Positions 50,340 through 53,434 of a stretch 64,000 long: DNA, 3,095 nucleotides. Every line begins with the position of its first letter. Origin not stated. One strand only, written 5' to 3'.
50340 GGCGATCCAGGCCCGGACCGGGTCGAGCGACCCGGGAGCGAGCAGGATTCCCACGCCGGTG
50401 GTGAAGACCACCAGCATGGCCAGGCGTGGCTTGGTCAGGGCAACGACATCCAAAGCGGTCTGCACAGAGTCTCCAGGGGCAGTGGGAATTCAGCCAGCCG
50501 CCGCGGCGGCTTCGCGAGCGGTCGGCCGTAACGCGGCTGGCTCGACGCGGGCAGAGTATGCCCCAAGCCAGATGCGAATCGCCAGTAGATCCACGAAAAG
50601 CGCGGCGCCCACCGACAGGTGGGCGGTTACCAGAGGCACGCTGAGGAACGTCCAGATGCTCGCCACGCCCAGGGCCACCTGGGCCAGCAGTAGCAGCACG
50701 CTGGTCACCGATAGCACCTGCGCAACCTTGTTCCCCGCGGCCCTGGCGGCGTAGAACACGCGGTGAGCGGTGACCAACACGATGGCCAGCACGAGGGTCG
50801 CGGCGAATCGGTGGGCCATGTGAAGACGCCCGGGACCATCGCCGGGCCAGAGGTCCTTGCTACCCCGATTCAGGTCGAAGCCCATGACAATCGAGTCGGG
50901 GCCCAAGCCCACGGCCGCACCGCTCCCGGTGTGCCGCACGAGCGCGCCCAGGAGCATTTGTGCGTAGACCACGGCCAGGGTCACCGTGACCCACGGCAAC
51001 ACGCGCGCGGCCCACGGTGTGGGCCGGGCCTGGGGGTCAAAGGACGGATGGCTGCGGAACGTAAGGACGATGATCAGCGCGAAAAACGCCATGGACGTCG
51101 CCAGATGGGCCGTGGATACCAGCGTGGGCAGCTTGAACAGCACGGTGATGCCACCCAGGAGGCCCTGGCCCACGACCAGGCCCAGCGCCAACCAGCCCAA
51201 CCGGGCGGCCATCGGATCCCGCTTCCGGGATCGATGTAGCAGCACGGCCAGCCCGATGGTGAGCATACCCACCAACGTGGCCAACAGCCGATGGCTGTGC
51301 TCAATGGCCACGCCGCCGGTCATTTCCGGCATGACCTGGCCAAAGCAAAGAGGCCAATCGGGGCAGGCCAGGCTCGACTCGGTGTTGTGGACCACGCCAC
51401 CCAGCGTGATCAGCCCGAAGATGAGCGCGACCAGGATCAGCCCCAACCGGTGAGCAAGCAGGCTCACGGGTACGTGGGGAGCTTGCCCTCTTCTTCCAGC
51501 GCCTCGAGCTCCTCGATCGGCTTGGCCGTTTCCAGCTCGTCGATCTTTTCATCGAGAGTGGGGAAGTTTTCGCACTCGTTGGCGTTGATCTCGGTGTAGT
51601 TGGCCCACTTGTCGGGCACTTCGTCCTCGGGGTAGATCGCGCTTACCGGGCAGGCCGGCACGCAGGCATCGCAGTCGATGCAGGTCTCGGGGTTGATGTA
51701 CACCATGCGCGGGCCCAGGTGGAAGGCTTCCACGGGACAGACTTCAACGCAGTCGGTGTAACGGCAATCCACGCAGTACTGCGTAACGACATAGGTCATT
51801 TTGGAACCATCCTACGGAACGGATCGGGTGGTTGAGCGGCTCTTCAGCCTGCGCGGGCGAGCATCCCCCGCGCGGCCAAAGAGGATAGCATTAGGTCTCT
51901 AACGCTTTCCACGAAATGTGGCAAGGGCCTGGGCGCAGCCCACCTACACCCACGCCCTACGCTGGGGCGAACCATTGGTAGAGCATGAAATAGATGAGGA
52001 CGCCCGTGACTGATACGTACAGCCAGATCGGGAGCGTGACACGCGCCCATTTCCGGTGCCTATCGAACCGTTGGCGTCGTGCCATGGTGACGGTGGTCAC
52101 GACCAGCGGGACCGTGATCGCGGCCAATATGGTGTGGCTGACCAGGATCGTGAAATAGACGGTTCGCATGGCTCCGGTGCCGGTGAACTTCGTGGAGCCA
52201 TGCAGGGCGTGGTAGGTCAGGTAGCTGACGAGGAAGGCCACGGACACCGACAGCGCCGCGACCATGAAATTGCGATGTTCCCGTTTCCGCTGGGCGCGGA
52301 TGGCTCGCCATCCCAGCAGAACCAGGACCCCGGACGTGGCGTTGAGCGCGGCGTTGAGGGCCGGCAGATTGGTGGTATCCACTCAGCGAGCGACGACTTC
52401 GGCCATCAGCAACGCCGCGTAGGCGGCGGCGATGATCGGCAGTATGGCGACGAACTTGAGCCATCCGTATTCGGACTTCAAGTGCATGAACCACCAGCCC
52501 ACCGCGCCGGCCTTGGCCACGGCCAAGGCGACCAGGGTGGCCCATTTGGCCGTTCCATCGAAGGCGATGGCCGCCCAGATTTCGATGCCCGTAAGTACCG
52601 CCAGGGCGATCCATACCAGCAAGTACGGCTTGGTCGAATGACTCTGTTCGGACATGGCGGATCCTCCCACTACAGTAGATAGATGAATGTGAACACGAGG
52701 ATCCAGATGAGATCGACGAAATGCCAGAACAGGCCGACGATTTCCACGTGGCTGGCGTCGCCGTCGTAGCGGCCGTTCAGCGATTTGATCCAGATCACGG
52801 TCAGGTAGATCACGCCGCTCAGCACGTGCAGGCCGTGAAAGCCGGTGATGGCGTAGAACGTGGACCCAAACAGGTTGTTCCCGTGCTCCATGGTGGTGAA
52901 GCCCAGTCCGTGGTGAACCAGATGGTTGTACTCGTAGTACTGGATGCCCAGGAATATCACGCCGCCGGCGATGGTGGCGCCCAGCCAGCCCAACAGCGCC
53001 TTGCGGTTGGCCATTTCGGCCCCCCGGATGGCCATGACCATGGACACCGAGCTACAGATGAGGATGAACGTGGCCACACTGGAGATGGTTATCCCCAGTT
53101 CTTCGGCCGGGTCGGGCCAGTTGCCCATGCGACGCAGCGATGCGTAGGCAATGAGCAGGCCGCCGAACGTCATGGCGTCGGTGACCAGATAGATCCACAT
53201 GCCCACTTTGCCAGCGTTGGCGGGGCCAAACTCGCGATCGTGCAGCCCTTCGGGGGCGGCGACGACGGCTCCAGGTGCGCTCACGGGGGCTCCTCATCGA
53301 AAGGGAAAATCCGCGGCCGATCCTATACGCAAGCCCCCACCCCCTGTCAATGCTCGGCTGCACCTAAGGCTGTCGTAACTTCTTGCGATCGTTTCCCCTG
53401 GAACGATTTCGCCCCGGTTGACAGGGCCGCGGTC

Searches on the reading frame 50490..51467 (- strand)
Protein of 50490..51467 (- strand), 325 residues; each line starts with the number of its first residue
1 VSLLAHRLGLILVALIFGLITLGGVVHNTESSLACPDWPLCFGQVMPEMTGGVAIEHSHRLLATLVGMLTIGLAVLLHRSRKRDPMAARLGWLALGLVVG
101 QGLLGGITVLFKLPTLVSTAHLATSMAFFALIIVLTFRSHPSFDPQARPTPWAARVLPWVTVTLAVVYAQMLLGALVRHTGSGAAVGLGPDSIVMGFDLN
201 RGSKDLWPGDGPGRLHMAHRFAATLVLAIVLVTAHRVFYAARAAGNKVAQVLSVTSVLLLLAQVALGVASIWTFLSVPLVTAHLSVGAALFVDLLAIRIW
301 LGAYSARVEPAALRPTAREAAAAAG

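Call 44: search_protein_families(library=pfam, proteins=[window:50490-51467:-], max_evalue=0.001)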
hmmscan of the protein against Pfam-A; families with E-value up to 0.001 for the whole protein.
window:50490-51467:- (325 aa): 1 family
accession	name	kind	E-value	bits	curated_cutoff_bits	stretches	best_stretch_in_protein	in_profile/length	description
PF02628.20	COX15-CtaA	-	9.8e-40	137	29.9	2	55-292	77-319/322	Cytochrome oxidase assembly protein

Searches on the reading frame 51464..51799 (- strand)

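Call 44: search_protein_families(library=pfam, proteins=[window:51464-51799:-], max_evalue=0.001)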
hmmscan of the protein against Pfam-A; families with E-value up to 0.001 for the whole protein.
window:51464-51799:- (111 aa): 14 families
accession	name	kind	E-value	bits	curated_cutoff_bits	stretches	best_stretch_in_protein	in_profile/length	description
PF12838.12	Fer4_7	-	3.1e-13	50.4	27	2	9-54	2-52/52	4Fe-4S dicluster domain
PF13237.11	Fer4_10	-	7e-10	39.1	25.5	2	4-51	4-53/53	4Fe-4S dicluster domain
PF00037.32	Fer4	-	1e-08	35.1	21.1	1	33-56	1-24/24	4Fe-4S binding domain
PF12837.12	Fer4_6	-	2e-08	34.2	25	1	33-55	2-24/24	4Fe-4S binding domain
PF13187.11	Fer4_9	-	1.3e-07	32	27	1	8-55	1-52/52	4Fe-4S dicluster domain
PF13484.11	Fer4_16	-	1.4e-07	32.6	30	1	39-78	1-39/66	4Fe-4S double cluster binding domain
PF12797.12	Fer4_2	-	4e-07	30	24.5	1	32-52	2-22/22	4Fe-4S binding domain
PF14697.11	Fer4_21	-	1.5e-06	28.7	35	1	35-55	3-26/59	4Fe-4S dicluster domain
PF13534.11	Fer4_17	-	3e-05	24.9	22.2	0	40-71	2-31/61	4Fe-4S dicluster domain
PF13183.11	Fer4_8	-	0.00014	22.8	27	0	38-60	3-26/68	4Fe-4S dicluster domain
PF13247.11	Fer4_11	-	0.00015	22.4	26.2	1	3-60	4-64/100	4Fe-4S dicluster domain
PF25160.1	LdpA_Fe-S-bd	-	0.00022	21.4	27.6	1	11-56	4-44/49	LdpA Fe-S cluster-binding domain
PF12798.12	Fer4_3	-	0.00037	21.5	27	0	40-54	1-15/15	4Fe-4S binding domain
PF12800.12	Fer4_4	-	0.00037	21.1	24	1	37-52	1-16/17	4Fe-4S binding domain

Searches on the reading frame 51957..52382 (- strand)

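Call 44: search_protein_families(library=pfam, proteins=[window:51957-52382:-], max_evalue=0.001)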
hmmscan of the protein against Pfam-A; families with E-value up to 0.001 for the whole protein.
window:51957-52382:- (141 aa): 1 family
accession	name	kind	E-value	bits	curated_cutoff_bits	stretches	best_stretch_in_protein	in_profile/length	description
PF04238.17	DUF420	-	3e-45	154.1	30.5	1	6-134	1-130/130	Protein of unknown function (DUF420)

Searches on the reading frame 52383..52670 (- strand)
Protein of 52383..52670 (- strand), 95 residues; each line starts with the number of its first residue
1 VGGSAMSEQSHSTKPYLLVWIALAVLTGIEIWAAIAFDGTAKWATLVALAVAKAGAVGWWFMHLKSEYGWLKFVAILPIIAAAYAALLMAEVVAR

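Call 44: search_protein_families(library=pfam, proteins=[window:52383-52670:-], max_evalue=0.001)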
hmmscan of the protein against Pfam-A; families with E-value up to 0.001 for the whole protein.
window:52383-52670:- (95 aa): 1 family
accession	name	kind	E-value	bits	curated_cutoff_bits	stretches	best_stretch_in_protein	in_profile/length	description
PF03626.19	COX4_pro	-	4.8e-13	49.7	28.9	1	18-83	2-68/72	Prokaryotic Cytochrome C oxidase subunit IV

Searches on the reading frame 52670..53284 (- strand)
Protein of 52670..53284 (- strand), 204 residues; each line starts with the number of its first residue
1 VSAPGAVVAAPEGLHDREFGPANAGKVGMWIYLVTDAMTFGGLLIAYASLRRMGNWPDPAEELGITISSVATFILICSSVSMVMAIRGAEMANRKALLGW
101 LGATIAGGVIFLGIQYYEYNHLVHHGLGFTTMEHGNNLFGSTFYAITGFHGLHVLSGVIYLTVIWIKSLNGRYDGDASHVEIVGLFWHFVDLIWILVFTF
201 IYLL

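Call 44: search_protein_families(library=pfam, proteins=[window:52670-53284:-], max_evalue=0.001)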
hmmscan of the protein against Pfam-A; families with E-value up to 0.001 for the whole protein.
window:52670-53284:- (204 aa): 1 family
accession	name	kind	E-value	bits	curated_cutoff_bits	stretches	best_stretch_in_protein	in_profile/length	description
PF00510.24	COX3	-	1.5e-17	64.8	23.8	1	26-203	77-255/258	Cytochrome c oxidase subunit III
